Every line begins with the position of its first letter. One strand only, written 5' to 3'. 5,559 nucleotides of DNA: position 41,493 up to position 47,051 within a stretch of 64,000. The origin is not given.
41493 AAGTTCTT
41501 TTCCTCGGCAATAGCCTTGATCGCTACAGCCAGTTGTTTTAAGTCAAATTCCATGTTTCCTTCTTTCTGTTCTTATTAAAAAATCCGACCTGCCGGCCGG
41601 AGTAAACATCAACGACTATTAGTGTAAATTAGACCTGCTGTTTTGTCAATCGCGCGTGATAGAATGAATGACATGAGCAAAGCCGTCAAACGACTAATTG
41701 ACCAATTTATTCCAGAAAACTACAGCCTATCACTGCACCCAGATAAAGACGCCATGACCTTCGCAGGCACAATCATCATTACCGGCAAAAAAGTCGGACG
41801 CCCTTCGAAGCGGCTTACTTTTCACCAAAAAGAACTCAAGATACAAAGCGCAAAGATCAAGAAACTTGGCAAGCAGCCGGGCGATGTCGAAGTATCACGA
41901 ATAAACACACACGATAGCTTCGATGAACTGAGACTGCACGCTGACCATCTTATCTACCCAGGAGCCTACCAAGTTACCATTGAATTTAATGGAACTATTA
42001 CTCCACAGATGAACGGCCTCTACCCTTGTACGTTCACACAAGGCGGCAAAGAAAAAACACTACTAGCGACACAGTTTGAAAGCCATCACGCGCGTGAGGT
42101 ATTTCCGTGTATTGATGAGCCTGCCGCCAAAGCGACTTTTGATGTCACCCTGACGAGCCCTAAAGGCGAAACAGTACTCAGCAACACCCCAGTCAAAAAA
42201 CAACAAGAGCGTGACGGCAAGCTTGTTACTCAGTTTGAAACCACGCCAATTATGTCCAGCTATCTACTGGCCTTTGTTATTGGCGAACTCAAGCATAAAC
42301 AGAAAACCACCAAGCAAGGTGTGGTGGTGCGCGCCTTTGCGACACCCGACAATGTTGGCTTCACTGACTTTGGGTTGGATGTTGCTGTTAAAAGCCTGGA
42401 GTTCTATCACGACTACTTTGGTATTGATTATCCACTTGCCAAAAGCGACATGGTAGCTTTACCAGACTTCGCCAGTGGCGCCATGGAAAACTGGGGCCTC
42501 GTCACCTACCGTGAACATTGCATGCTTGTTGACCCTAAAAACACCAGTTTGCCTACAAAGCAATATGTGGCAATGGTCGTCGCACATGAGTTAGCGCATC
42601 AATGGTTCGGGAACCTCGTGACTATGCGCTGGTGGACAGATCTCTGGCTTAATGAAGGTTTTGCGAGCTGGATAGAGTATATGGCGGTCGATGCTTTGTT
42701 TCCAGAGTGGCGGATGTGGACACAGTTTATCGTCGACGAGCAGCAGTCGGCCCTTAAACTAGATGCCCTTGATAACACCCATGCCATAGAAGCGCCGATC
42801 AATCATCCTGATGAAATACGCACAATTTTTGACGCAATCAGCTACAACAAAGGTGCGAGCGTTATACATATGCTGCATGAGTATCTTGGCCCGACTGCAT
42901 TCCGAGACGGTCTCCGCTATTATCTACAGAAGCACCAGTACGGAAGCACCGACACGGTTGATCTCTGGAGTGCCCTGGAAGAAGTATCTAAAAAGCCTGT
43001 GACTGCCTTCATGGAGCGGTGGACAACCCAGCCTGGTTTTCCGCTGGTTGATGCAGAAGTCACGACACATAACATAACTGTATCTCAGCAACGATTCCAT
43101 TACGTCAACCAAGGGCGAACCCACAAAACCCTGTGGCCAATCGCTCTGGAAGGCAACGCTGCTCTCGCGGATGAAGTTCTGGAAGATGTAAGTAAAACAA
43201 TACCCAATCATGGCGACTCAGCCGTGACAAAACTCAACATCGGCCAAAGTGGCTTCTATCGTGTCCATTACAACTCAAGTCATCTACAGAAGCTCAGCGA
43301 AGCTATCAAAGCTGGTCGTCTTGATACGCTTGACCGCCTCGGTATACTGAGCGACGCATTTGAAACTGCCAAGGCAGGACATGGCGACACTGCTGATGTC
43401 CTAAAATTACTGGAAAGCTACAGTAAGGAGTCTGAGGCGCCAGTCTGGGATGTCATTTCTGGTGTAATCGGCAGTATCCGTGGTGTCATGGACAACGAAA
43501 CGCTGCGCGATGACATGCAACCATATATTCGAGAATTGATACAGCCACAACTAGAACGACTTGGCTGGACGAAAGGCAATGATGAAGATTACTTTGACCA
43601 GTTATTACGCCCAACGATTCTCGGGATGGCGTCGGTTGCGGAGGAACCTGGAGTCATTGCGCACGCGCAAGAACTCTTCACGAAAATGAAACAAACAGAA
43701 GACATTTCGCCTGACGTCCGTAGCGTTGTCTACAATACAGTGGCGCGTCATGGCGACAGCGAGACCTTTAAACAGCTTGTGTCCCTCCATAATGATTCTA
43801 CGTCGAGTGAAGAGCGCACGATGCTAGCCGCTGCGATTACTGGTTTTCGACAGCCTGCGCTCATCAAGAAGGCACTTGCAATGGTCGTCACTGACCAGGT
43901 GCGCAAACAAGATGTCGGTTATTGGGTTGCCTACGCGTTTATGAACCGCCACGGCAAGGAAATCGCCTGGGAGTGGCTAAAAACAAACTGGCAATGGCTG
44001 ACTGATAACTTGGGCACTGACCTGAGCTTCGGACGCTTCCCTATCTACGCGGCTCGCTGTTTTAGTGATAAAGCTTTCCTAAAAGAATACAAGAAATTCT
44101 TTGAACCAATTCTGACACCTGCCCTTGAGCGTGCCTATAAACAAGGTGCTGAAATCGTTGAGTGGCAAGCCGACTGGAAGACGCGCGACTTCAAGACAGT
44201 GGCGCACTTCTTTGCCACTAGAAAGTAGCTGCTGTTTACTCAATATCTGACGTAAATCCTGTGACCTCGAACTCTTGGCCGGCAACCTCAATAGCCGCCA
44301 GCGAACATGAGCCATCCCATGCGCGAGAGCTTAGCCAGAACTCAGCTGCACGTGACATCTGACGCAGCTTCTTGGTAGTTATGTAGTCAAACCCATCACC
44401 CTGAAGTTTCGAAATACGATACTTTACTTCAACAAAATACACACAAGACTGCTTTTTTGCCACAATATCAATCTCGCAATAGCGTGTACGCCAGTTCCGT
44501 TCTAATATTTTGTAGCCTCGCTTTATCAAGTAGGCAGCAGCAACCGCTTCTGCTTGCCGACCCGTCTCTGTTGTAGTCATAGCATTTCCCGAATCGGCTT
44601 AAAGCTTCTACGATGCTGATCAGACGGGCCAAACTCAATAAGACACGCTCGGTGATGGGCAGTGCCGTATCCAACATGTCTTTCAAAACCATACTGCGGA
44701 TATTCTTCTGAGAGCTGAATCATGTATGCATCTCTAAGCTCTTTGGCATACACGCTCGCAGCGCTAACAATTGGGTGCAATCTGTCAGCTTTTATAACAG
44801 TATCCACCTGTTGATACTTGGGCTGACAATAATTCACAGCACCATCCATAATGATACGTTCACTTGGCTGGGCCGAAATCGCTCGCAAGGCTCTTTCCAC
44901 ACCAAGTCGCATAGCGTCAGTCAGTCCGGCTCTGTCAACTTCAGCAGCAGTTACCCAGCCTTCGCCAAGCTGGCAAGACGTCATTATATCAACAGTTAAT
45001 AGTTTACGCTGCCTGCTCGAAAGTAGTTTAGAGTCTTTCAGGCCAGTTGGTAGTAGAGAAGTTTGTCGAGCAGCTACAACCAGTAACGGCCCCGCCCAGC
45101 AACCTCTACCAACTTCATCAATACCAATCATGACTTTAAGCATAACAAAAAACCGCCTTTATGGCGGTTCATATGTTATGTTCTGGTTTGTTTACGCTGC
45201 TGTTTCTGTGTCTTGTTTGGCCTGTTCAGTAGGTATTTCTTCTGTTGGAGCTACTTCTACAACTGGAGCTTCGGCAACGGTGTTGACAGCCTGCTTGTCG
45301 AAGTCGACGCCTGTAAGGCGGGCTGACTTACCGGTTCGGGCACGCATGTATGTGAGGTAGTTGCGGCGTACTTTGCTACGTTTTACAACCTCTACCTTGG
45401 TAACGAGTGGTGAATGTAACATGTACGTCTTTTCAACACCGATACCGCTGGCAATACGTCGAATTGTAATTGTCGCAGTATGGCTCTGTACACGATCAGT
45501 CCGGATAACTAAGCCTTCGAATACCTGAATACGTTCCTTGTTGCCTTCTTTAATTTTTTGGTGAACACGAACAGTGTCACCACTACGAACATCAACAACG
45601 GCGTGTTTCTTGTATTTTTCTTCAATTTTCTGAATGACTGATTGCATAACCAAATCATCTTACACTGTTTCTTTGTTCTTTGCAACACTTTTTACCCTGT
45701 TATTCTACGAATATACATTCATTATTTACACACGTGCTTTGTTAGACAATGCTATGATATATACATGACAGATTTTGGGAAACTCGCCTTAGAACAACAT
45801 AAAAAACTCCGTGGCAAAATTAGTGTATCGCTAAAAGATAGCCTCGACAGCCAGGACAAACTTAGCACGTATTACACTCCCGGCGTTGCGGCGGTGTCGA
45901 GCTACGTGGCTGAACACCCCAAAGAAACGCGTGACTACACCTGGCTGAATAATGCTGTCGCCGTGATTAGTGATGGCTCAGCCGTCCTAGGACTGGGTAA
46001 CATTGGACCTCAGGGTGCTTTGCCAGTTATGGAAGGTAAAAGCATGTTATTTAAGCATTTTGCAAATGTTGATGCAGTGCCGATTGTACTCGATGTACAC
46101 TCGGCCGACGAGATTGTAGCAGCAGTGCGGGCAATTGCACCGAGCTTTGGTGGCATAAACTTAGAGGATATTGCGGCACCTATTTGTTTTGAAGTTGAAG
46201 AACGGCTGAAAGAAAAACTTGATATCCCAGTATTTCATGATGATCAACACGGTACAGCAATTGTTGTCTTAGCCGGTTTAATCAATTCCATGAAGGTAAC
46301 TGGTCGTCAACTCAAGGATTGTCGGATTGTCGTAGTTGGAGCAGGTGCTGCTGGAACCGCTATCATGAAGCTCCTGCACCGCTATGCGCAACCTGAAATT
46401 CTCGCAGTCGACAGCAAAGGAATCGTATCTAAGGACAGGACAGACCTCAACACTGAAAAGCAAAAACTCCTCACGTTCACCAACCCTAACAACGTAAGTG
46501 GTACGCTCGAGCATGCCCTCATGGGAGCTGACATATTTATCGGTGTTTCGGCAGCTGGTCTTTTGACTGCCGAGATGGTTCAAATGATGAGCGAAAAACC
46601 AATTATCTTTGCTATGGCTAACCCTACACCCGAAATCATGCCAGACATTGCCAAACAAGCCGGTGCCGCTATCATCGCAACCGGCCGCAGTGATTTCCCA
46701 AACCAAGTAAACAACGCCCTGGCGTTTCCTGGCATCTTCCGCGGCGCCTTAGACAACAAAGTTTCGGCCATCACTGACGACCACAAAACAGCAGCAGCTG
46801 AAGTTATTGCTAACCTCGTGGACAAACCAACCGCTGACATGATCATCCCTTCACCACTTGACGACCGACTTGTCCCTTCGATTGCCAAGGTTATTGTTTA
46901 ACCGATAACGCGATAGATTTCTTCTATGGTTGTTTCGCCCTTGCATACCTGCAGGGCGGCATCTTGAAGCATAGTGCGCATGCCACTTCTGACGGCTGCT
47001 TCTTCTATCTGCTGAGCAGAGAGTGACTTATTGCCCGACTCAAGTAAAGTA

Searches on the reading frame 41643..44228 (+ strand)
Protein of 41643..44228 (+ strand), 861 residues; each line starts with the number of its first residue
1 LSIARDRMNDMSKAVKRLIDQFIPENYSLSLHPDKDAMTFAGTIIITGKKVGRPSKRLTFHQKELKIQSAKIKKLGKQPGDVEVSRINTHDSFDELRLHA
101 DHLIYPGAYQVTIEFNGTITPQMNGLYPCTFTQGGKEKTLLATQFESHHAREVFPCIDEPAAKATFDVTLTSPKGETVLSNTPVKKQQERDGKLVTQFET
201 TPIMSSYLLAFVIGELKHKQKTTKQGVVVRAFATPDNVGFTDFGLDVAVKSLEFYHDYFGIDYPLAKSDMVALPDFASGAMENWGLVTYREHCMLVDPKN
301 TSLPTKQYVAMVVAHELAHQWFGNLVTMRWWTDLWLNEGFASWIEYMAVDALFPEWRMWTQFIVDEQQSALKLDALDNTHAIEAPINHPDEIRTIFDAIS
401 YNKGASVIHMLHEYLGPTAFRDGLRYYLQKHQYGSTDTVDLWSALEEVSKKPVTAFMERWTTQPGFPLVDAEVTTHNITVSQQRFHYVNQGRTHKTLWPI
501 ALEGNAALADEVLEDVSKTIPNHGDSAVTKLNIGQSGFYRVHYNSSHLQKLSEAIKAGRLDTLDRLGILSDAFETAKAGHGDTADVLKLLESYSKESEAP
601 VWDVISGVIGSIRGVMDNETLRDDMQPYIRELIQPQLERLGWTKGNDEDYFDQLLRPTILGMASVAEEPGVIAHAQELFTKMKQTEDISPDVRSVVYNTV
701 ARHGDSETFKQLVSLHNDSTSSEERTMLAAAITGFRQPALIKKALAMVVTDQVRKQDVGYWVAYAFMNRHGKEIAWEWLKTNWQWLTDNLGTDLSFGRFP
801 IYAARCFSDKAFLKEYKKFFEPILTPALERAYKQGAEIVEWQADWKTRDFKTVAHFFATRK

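Call 74: search_protein_families(library=pfam, proteins=[window:41643-44228:+], max_evalue=0.00001)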
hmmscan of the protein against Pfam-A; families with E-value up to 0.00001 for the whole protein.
window:41643-44228:+ (861 aa): 3 families
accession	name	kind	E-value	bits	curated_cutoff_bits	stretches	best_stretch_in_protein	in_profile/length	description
PF01433.26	Peptidase_M1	-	2.8e-90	302.2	27.7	1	243-460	1-218/218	Peptidase family M1 domain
PF11838.14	ERAP1_C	-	2.2e-81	274.2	38.2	1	530-839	3-316/318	ERAP1-like C-terminal domain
PF17900.6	Peptidase_M1_N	-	4.6e-47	161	25.8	1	24-208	2-186/186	Peptidase M1 N-terminal domain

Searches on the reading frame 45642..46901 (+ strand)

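Call 74: search_protein_families(library=pfam, proteins=[window:45642-46901:+], max_evalue=0.00001)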
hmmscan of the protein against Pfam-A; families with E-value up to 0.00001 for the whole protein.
window:45642-46901:+ (419 aa): 2 families
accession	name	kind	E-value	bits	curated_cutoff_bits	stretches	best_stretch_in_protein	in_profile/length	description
PF03949.21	Malic_M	-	4.8e-28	98.6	23.5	1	204-403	3-237/258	Malic enzyme, NAD binding domain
PF00390.24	malic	-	2.7e-27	96.2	23.1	1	59-190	3-182/182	Malic enzyme, N-terminal domain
